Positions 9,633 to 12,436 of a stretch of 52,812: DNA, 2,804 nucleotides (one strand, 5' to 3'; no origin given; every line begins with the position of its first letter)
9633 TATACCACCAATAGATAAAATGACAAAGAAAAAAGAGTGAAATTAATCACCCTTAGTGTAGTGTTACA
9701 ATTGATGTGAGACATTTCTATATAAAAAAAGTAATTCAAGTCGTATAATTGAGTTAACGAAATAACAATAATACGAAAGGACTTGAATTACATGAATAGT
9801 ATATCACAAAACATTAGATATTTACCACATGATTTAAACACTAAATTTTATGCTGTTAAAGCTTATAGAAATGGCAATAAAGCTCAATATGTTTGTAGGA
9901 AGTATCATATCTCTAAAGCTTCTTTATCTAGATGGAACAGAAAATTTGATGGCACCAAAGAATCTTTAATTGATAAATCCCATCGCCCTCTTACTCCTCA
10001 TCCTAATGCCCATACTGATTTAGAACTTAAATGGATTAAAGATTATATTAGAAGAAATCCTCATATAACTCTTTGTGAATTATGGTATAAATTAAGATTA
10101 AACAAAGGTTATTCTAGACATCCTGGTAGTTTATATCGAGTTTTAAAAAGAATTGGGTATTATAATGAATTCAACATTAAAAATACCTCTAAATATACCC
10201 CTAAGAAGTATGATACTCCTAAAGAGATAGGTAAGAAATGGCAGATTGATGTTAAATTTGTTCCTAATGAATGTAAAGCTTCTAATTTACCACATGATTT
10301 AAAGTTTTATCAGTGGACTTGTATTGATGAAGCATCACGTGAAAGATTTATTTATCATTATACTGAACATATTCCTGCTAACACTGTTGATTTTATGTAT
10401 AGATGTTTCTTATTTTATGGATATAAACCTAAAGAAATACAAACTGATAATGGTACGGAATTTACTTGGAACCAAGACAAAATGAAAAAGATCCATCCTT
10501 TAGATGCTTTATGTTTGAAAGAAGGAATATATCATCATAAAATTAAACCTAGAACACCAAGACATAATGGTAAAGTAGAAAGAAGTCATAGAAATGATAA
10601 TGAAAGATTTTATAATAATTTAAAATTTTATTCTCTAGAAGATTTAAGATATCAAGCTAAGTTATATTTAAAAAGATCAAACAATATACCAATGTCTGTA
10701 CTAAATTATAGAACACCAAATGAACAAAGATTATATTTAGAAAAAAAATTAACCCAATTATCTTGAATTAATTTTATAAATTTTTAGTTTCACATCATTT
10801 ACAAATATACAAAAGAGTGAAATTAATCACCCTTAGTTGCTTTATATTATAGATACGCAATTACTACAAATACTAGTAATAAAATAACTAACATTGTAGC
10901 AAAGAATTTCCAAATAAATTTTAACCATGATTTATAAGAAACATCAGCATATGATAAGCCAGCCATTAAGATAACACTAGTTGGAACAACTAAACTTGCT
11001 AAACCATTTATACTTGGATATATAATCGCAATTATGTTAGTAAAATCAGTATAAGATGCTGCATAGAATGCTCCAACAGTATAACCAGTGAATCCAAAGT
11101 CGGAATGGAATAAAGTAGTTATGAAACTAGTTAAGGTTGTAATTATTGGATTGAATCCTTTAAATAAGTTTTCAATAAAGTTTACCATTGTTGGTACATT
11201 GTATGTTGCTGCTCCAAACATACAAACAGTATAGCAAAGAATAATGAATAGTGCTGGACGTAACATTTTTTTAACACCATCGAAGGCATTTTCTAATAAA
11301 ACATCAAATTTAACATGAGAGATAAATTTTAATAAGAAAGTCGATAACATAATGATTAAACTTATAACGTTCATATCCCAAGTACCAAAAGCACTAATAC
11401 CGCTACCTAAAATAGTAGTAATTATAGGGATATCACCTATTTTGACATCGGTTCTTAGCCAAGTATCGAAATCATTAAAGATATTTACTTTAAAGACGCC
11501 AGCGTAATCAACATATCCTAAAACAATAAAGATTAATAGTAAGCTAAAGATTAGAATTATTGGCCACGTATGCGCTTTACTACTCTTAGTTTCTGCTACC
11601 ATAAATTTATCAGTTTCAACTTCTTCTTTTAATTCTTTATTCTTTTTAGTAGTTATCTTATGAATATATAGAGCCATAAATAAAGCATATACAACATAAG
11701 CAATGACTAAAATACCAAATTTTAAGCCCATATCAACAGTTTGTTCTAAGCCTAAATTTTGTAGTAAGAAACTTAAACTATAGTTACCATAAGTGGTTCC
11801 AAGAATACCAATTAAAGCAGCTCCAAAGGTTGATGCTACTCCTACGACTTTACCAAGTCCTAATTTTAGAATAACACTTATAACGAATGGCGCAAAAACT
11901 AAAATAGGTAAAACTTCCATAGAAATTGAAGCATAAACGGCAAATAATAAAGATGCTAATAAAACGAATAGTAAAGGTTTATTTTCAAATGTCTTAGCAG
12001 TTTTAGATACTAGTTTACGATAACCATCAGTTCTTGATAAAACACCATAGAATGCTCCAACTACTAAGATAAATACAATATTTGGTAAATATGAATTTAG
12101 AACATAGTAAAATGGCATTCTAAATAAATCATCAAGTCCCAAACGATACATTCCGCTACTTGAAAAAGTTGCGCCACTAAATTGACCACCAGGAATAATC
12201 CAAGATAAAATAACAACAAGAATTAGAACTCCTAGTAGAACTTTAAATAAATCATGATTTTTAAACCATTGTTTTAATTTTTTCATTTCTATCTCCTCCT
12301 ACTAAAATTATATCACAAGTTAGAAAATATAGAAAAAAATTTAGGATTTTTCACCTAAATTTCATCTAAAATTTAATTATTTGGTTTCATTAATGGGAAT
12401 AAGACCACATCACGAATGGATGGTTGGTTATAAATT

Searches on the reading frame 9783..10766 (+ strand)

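Call 20: search_protein_families(library=pfam, proteins=[window:9783-10766:+], max_evalue=0.001)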
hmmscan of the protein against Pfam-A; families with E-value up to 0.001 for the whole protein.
window:9783-10766:+ (327 aa): 4 families
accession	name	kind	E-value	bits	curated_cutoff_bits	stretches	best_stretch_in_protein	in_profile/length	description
PF00665.32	rve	-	2.5e-11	44.2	32.6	1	150-256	5-99/102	Integrase core domain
PF13683.12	rve_3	-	1e-07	32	26.5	1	248-312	2-67/67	Integrase core domain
PF13518.12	HTH_28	-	0.00037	20.9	25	1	24-69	5-51/52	Helix-turn-helix domain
PF13565.12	HTH_32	-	0.00085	20.3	33.7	0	48-121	2-73/73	Homeodomain-like domain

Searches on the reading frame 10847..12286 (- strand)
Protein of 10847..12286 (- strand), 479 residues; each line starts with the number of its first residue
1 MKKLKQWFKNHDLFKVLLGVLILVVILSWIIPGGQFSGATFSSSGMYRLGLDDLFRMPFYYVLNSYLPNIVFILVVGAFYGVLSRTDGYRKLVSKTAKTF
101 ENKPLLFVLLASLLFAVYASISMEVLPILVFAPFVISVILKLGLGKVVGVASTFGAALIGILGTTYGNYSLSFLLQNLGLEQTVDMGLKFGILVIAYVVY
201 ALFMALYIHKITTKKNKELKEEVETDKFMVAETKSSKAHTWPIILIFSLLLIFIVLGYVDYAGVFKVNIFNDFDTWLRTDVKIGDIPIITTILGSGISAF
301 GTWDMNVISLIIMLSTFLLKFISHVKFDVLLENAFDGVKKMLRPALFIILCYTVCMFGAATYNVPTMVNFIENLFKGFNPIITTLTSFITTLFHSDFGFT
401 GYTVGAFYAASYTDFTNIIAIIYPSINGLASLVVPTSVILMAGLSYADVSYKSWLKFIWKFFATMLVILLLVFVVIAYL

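Call 3: search_protein_families(library=pfam, proteins=[window:10847-12286:-], max_evalue=0.1)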
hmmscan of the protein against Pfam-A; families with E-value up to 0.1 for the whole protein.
window:10847-12286:- (479 aa): 2 families
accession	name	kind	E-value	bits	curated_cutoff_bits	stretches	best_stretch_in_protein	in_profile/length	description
PF03606.21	DcuC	-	1.2e-24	87.1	23.1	1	13-475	4-458/461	C4-dicarboxylate anaerobic carrier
PF03600.22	CitMHS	-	0.00059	19.5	31.9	1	46-257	42-216/336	Citrate transporter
